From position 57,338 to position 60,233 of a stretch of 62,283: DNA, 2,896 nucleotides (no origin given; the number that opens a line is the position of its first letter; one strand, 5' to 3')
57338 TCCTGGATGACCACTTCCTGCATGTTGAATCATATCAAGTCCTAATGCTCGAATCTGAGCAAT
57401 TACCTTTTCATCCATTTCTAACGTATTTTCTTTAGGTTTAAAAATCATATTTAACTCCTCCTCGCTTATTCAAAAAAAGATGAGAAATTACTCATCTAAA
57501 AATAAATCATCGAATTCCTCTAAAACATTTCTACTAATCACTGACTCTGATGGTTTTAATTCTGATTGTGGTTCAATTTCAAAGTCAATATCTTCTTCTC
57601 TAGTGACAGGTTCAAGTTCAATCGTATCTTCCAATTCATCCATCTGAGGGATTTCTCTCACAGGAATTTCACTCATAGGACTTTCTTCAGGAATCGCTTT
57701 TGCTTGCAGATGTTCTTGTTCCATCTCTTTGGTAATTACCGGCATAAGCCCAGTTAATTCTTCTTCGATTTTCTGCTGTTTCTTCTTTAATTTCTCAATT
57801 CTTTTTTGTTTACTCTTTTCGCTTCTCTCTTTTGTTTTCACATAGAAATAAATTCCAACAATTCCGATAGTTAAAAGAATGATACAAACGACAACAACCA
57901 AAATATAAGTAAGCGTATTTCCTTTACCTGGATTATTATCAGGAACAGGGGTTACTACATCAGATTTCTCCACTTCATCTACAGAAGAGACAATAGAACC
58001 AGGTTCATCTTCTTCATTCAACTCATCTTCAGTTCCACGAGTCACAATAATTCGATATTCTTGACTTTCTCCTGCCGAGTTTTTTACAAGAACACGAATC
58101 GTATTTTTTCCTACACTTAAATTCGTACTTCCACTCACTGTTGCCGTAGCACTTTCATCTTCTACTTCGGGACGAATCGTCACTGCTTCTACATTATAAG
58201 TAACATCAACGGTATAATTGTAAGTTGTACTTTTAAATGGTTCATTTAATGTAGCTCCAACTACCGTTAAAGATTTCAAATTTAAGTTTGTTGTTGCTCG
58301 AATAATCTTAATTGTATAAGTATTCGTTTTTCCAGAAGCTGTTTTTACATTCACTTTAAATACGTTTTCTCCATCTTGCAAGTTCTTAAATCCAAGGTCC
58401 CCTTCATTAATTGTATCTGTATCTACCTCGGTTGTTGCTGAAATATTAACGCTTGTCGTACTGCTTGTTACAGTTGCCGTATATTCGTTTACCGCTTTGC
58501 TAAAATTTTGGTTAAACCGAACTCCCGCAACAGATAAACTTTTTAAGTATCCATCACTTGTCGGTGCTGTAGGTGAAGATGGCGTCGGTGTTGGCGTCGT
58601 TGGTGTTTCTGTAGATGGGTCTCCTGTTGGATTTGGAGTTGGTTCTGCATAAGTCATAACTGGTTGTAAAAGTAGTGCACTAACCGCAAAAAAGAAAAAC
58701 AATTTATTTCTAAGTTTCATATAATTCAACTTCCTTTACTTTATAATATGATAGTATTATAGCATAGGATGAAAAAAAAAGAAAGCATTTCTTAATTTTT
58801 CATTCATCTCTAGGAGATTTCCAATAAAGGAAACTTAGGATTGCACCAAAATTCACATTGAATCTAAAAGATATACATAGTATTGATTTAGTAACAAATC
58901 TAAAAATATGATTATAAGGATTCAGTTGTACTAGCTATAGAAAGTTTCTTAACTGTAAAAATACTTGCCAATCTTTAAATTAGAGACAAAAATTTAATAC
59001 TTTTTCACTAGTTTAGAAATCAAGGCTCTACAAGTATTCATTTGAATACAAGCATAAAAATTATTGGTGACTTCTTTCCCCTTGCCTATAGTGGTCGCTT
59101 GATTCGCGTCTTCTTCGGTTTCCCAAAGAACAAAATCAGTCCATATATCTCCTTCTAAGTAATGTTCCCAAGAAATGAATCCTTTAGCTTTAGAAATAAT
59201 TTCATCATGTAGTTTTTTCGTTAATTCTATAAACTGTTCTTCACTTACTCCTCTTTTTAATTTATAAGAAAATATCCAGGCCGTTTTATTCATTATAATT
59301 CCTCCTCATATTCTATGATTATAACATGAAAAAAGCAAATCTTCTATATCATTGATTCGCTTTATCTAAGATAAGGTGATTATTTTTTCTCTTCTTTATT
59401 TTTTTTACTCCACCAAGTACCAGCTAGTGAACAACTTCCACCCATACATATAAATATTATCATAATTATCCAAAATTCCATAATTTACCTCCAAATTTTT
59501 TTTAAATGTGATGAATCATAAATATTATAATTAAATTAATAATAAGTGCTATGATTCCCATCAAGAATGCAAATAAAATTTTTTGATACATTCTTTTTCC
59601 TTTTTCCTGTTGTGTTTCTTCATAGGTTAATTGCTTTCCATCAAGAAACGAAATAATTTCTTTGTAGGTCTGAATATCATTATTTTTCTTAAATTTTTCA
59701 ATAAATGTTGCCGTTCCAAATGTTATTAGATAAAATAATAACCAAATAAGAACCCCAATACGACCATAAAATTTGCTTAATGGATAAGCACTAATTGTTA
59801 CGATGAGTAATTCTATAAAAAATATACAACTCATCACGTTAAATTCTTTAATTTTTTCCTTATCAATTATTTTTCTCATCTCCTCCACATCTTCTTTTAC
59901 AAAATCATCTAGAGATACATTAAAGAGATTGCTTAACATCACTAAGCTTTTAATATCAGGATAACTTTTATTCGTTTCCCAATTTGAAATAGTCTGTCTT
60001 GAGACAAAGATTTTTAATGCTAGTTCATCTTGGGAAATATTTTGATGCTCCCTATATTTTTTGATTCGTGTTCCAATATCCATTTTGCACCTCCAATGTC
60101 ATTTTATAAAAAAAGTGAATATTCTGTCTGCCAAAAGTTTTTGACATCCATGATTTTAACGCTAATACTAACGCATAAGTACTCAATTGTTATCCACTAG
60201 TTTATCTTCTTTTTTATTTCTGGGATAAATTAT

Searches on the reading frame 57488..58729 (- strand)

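Call 80: search_protein_families(library=pfam, proteins=[window:57488-58729:-], max_evalue=0.00001)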
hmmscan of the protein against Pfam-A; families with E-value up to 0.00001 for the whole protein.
window:57488-58729:- (413 aa): 1 family
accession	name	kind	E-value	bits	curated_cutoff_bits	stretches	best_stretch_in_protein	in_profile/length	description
PF12733.13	Cadherin-like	-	1.2e-19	70.9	24.2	2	151-231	1-88/89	Cadherin-like beta sandwich domain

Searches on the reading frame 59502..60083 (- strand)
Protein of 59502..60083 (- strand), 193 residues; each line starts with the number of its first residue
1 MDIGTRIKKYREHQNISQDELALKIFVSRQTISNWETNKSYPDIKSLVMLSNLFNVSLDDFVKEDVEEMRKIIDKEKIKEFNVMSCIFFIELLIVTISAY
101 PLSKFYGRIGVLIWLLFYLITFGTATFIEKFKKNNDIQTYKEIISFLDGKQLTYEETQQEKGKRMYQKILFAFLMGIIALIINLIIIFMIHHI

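Call 80: search_protein_families(library=pfam, proteins=[window:59502-60083:-], max_evalue=0.00001)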
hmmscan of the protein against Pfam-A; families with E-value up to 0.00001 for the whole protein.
window:59502-60083:- (193 aa): 2 families
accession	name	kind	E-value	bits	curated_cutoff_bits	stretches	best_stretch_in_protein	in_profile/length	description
PF01381.28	HTH_3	-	9.9e-16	58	23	1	7-61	1-55/55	Helix-turn-helix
PF12844.13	HTH_19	-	1.6e-12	47.6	30.2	1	4-62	1-59/64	Helix-turn-helix domain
